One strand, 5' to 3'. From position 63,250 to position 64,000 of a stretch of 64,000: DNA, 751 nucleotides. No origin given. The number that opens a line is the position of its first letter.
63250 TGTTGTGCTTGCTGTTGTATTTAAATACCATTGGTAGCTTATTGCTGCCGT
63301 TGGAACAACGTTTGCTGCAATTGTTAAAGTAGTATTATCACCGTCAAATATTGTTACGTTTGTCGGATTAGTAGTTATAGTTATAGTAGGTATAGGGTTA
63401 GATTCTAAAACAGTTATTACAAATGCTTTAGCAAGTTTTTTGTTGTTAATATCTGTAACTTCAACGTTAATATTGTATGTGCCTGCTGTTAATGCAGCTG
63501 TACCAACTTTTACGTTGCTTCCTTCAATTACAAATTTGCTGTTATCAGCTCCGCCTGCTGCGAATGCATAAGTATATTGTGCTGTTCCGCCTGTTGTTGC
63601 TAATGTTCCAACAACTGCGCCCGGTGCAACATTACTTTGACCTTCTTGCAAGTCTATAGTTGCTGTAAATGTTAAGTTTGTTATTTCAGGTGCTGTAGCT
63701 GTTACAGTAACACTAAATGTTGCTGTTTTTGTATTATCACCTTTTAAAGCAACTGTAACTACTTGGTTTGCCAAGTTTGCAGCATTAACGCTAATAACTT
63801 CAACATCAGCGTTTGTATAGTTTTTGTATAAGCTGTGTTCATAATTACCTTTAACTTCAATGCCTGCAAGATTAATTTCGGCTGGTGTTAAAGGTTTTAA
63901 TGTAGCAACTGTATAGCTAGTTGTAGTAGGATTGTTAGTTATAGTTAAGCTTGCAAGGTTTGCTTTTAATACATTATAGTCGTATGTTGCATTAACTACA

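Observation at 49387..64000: Giant ORF of at least 4870 codons encoding a repetitive surface protein with an unknown anchoring mode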

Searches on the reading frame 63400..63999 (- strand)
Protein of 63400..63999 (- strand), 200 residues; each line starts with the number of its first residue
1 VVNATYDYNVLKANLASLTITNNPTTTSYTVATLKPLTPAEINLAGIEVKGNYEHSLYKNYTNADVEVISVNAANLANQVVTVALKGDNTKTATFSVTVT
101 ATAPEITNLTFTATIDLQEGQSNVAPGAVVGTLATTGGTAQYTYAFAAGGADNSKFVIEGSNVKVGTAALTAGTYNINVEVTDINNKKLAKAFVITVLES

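Call 24: find_related_loci(query=window:63400-63999:-, collection=metagenome_contigs, flank=10000)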
Query window:63400-63999:- (200 aa) in metagenome_contigs; peptide patterns used: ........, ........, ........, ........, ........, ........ (x = any residue, [..] = any of these).
154 stretches matched a pattern; 1 encode a relative of the query (tblastn E <= 1e-3); 1 distinct loci.
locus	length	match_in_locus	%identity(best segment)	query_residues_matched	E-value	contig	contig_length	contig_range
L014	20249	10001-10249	36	123-199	1e-6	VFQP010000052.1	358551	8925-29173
